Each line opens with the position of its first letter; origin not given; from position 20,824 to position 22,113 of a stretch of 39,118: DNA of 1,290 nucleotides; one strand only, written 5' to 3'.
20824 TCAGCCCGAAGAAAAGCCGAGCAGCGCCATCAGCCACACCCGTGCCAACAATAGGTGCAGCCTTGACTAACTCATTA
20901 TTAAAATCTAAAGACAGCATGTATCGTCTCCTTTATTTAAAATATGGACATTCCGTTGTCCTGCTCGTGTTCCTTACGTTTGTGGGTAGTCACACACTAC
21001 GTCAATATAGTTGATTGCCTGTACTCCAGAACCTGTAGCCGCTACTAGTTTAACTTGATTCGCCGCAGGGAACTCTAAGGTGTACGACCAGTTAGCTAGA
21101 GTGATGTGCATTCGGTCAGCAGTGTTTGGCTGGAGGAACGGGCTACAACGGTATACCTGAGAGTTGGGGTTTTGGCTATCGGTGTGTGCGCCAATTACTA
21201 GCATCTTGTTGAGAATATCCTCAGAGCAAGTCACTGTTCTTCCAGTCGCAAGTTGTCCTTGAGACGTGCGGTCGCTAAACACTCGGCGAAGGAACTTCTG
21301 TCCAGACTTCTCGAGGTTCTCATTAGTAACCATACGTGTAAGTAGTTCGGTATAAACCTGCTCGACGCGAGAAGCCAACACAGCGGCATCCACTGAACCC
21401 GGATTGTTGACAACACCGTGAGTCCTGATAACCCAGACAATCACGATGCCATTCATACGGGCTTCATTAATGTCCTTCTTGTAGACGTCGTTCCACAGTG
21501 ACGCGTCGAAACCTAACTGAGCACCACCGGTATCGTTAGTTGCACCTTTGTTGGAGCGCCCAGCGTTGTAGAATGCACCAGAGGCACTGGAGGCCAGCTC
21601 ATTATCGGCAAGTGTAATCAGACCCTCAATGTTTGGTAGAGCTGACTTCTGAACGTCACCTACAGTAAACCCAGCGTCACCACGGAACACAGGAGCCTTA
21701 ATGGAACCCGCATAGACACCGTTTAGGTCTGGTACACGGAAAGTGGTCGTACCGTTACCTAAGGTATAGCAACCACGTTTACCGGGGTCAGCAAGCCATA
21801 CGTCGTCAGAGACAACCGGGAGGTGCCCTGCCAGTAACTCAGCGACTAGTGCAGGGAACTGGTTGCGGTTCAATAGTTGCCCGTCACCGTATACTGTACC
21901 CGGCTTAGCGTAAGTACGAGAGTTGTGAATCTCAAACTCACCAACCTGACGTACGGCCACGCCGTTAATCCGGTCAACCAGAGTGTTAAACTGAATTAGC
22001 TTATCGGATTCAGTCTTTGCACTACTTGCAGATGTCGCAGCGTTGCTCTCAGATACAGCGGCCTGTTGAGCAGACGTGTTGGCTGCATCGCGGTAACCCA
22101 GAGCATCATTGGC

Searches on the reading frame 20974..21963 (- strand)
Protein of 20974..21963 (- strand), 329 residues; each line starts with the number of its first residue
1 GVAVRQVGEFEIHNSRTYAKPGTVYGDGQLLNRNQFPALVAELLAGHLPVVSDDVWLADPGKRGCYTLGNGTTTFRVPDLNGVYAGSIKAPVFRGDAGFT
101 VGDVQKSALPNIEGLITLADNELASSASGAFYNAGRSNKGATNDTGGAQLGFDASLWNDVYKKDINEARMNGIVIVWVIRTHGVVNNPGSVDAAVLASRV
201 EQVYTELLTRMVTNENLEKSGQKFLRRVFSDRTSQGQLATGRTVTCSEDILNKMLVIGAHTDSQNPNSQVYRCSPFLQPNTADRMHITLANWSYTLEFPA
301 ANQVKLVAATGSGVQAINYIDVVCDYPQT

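Call 61: search_dna_similar(query=window:20974-21963:-, collection=phages, mode=protein, max_rows=25)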
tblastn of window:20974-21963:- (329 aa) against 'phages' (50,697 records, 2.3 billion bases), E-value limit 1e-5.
Records with a match: 408; places in all: 445; records where one place covers at least 80% of the query: 5.
Best place of each record, by identity: 95-99% 1; 60-80% 2; <60% 405.
By first word of the organism name: Escherichia 202; Burkholderia 58; Salmonella 38; Pseudomonas 35; Yersinia 28; Achromobacter 11; Phage 7; Erwinia 5; Shigella 4; phage 3; and 12 more.
By host as written in the record: Escherichia coli 93; - 29; Burkholderia pseudomallei 29; Pseudomonas fluorescens SBW25 24; Yersinia enterocolitica 21; Burkholderia sp. 19; Escherichia coli K-12 11; Escherichia sp. 9; and 89 more.
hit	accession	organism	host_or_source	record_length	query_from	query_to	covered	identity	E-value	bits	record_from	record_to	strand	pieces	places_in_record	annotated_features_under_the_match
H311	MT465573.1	Escherichia phage P1723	Escherichia coli str. K-12 substr. ...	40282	1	329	100%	95.1%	0e+0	667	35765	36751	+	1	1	non-contractile tail fiber protein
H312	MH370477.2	Escherichia phage SRT7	Escherichia coli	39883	1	323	98%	69.3%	1e-139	441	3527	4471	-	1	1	tail fiber protein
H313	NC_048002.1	Escherichia phage SRT7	Escherichia coli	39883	1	323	98%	69.3%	1e-139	441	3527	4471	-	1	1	tail fiber protein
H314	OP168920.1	Yersinia phage vB_YenP_WX1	Yersinia enterocolitica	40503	2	329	100%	57.7%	5e-121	388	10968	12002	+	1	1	non-contractile tail fiber protein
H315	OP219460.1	Yersinia phage vB_YenP_WX2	Yersinia enterocolitica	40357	2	329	100%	57.1%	2e-120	387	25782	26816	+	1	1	type II holin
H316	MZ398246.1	Escherichia phage IME178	Escherichia coli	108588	1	231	70%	38.1%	5e-25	111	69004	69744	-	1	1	tail fiber protein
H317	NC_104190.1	Escherichia phage IME178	Escherichia coli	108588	1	231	70%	38.1%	5e-25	111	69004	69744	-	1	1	tail fiber protein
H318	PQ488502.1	Escherichia phage BUCT632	Escherichia coli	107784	1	231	70%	37.1%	5e-25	111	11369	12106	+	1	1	tail fiber protein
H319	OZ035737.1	Wifcevirus WFH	-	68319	1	205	62%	40.5%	3e-29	124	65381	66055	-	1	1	record has no annotation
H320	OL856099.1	Shigella phage CWP003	Shigella flexneri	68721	1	205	62%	40.5%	3e-29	124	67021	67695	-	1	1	putative tail fiber protein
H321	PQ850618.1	Escherichia phage ManiWeber_Bas99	Escherichia coli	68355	1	205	62%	40.5%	5e-29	123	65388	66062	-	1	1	tail fiber protein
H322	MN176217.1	Escherichia phage vB_Eco4M-7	Escherichia sp.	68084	1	183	56%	45.4%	2e-31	130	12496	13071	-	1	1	tail fiber protein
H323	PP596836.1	Escherichia phage vB_Eco4M-7n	Escherichia coli O157:H7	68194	1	183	56%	45.4%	2e-31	130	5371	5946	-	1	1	hypothetical protein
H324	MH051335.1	Escherichia phage vB_EcoM-Ro157lw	Escherichia coli STEC O157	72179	1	183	56%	44.9%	2e-30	127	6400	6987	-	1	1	putative tail fiber protein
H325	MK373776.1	Escherichia phage vB_EcoM_WFH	-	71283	1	205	62%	40.1%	2e-24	109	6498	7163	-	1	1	hypothetical protein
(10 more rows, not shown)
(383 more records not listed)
